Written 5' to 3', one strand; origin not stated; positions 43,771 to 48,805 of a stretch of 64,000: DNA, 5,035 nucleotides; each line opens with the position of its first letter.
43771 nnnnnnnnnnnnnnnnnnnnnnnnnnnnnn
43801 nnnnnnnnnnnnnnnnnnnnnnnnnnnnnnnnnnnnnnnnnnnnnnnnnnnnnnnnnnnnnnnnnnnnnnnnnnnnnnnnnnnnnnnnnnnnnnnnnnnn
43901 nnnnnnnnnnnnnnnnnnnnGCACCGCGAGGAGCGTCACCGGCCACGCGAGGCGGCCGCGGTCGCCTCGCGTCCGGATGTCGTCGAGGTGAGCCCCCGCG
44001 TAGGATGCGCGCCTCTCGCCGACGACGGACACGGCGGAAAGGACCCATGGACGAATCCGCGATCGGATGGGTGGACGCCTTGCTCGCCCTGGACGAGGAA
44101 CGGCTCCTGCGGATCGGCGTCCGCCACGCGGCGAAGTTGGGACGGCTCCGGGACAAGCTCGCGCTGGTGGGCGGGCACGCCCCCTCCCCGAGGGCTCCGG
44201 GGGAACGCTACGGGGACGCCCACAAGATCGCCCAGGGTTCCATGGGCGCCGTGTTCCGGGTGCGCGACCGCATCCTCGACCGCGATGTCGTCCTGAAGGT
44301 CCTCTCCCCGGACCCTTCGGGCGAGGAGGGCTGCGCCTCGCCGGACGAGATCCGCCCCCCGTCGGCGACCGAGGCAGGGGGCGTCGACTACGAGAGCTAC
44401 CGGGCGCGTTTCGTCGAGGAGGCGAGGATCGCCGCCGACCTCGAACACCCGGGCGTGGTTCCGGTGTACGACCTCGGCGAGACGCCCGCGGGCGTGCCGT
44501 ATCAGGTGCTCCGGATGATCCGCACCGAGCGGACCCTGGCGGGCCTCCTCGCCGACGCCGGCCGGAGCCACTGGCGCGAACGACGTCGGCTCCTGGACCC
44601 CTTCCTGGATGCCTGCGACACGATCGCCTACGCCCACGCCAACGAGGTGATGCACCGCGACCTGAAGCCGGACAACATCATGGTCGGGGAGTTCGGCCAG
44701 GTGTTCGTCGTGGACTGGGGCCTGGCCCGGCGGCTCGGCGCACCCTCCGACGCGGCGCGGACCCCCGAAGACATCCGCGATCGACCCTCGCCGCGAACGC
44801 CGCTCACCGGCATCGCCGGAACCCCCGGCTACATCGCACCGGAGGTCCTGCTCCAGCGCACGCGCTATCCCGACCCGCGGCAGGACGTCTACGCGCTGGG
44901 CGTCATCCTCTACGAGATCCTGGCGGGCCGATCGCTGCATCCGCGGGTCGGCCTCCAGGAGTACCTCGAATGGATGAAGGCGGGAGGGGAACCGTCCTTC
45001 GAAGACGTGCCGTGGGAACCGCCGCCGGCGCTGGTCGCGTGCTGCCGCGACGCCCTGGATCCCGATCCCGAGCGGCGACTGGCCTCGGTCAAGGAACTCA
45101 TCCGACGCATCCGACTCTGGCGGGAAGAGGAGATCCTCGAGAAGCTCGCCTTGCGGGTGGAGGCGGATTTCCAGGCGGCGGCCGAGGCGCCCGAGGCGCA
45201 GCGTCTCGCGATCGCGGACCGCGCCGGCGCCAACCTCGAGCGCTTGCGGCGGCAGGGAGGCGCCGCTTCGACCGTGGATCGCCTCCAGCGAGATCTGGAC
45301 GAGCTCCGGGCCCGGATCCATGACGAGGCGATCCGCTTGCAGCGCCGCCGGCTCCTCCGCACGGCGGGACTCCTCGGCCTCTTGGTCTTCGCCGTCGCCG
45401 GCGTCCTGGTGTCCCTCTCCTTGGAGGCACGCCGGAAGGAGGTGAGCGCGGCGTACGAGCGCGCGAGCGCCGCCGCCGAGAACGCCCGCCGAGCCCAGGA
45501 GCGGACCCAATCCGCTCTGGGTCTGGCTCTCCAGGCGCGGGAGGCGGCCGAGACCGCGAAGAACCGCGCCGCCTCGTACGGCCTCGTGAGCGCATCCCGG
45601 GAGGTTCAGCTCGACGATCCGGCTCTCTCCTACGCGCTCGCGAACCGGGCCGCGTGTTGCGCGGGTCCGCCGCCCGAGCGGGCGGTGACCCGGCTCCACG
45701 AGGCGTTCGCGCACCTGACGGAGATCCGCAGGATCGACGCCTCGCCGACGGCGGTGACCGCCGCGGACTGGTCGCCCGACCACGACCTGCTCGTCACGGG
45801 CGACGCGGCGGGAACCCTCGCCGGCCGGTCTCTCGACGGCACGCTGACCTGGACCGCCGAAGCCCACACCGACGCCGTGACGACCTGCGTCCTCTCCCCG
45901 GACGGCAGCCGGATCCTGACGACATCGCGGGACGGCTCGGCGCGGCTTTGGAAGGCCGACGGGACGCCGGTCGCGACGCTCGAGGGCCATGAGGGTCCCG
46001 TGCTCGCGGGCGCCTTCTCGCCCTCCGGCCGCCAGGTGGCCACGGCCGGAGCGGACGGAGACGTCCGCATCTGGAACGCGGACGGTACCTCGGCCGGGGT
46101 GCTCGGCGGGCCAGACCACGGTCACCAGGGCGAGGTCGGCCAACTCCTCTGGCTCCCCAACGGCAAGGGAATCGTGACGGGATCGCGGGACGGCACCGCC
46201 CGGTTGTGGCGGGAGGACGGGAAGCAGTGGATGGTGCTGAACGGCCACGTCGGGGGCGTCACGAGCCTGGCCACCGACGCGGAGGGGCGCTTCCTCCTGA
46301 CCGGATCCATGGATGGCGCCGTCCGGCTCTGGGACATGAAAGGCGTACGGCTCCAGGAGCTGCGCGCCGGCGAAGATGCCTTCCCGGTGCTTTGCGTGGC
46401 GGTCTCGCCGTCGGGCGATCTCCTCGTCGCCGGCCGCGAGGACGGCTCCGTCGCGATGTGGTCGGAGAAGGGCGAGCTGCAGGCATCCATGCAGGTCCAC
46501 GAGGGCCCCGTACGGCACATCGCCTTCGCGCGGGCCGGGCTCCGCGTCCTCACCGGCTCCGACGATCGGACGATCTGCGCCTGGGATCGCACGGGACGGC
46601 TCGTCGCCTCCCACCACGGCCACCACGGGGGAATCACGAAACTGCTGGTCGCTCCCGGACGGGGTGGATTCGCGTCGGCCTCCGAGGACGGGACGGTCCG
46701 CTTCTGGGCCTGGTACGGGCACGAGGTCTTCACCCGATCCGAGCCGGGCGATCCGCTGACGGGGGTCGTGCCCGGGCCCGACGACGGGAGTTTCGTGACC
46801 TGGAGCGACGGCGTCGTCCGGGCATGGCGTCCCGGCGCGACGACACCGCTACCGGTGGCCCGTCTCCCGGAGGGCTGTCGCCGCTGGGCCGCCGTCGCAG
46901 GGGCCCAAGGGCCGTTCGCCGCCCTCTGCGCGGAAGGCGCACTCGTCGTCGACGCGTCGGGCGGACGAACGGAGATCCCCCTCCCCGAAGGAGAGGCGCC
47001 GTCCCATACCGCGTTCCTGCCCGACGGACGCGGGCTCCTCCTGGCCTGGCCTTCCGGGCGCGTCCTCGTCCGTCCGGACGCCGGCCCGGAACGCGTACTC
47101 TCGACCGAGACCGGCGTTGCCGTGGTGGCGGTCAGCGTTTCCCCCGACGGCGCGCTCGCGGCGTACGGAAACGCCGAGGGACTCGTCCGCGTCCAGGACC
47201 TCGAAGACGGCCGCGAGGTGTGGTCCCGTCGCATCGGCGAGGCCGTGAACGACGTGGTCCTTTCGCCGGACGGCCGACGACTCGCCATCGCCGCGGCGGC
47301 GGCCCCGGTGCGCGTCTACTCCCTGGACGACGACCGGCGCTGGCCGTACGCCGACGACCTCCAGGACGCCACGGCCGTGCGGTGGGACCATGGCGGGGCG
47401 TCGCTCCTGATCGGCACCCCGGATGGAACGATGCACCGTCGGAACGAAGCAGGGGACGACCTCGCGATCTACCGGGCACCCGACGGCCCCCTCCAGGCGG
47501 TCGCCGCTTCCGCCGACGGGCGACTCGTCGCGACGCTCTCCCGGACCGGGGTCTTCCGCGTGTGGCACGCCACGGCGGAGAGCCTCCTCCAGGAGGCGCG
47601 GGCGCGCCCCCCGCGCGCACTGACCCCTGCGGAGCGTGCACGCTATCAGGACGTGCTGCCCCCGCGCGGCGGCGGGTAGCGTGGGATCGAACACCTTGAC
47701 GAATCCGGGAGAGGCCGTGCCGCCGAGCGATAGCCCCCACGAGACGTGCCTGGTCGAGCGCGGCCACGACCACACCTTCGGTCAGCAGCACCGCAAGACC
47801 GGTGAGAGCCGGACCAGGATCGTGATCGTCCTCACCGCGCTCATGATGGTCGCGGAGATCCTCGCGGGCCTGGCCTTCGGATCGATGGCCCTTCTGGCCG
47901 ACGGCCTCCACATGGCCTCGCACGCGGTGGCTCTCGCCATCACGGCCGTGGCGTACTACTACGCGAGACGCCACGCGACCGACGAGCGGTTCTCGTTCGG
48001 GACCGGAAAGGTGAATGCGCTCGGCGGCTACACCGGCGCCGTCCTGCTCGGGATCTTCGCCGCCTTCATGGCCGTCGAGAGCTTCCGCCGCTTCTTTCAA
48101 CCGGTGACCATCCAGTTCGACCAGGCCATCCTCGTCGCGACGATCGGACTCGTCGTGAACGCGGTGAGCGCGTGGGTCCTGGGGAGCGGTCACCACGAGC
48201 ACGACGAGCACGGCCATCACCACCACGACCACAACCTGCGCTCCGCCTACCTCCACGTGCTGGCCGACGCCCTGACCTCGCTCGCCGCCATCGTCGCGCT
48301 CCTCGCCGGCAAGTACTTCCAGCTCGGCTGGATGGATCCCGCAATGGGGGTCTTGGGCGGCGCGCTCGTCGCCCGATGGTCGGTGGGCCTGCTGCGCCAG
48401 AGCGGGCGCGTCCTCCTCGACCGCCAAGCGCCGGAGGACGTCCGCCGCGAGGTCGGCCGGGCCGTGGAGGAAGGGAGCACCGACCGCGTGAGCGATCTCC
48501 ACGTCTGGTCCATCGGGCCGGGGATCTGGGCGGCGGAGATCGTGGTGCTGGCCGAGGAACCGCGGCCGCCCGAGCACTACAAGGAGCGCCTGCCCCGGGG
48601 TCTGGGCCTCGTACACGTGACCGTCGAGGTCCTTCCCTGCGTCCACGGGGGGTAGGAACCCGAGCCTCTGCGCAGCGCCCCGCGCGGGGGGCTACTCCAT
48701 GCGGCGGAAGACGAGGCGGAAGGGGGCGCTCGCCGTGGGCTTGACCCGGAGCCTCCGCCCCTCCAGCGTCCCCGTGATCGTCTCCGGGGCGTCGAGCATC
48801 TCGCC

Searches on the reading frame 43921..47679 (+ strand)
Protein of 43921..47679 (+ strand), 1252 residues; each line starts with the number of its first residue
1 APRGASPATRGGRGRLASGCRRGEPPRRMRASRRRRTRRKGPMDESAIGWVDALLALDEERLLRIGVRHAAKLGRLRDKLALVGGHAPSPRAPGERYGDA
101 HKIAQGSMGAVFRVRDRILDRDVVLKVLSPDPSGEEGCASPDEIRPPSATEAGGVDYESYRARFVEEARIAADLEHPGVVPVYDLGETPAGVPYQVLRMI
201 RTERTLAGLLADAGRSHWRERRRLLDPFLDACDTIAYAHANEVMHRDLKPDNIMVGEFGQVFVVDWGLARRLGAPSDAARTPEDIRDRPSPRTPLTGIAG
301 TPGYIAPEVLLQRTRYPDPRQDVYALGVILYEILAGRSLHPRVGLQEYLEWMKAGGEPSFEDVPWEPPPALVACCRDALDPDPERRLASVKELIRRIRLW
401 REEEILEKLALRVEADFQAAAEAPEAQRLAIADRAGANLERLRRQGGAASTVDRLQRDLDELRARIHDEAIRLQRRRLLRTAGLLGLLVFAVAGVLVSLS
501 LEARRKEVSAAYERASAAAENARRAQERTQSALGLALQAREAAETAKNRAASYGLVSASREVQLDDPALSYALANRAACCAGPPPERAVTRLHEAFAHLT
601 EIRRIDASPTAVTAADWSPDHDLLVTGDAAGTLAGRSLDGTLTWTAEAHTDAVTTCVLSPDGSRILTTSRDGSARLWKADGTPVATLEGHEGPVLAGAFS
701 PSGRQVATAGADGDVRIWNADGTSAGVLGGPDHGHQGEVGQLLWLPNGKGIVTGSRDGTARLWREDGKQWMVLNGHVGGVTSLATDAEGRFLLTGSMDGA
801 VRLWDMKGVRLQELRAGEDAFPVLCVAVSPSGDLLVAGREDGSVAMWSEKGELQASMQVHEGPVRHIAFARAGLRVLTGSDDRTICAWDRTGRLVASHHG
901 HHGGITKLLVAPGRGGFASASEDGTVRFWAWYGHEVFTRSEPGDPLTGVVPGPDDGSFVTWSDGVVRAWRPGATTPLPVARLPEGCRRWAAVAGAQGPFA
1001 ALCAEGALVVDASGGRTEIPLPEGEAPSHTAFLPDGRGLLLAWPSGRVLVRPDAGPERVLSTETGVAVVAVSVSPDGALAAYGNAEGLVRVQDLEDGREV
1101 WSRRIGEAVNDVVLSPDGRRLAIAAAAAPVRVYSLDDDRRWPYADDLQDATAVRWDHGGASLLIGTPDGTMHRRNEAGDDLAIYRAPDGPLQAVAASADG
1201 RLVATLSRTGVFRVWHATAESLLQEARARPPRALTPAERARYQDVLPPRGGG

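Call 66: search_protein_families(library=pfam, proteins=[window:43921-47679:+], max_evalue=0.00001)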
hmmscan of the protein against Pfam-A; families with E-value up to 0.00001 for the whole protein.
window:43921-47679:+ (1252 aa): 42 families (the best 25 are shown)
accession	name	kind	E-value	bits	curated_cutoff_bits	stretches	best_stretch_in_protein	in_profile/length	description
PF00400.38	WD40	-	2.5e-67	220.9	27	3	681-719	1-39/39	WD domain, G-beta repeat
PF25174.1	Beta-prop_THOC3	-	1.7e-56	191.7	305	4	733-858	126-252/272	THOC3 beta-propeller domain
PF25173.1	Beta-prop_WDR3_1st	-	4.5e-53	180.1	154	3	820-936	29-148/184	WDR3 first beta-propeller domain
PF24814.1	WD40_Prp19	-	7.2e-53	179.9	320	4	706-889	22-205/281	Prp19 WD40 domain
PF24817.1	WD40_WDHD1_1st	-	1.2e-42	146.5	109.9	3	649-722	85-159/291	WDHD1 first WD40 domain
PF23414.1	Beta-prop_EML_2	-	1.1e-37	130.3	90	3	781-908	2-130/266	Echinoderm microtubule-associated protein second beta-propeller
PF25172.1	Beta-prop_WDR3_2nd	-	1.7e-36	126.4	140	3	820-930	175-287/293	WDR3 second beta-propeller domain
PF24807.1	WD40_CDC20-Fz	-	9.2e-35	120.8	200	3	822-931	53-164/292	CDC20/Fizzy WD40 domain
PF25391.1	WD40_Gbeta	-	1.3e-28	100.5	150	1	647-847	140-339/340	G protein beta WD-40 repeat protein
PF24805.1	EIF3I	-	4.8e-28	98.7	200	0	733-812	7-88/324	EIF3I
PF00069.31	Pkinase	-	1.1e-27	97.6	31.7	1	100-343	4-200/263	Protein kinase domain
PF25175.1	Beta-prop_WDR5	-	2e-27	96.7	250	2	734-890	8-165/296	WDR5 beta-propeller domain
PF25047.1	Beta-prop_TEP1_2nd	-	3.8e-25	88.9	89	2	683-817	82-215/255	TEP-1 second beta-propeller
PF24796.1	WDR55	-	6.8e-25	88.1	200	2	684-849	46-208/296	WDR55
PF23409.1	Beta-prop_EML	-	1.1e-22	81.2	88.2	1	822-892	158-229/267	Echinoderm microtubule-associated protein first beta-propeller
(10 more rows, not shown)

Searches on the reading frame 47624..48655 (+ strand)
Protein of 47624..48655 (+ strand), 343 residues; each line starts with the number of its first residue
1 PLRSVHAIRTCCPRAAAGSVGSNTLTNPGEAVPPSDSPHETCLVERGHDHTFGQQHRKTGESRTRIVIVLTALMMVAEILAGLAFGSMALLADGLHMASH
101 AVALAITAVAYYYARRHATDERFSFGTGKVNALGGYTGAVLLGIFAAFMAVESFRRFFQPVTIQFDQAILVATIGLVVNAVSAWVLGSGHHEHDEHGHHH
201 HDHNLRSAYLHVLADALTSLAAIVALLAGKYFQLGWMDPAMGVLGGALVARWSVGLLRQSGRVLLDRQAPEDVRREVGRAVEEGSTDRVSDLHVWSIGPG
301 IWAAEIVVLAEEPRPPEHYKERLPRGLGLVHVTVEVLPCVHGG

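Call 66: search_protein_families(library=pfam, proteins=[window:47624-48655:+], max_evalue=0.00001)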
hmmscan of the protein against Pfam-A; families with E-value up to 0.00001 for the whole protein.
window:47624-48655:+ (343 aa): 1 family
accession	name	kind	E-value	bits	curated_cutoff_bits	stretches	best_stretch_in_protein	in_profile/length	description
PF01545.26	Cation_efflux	-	4.1e-37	128.3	26.6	1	66-265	3-198/198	Cation efflux family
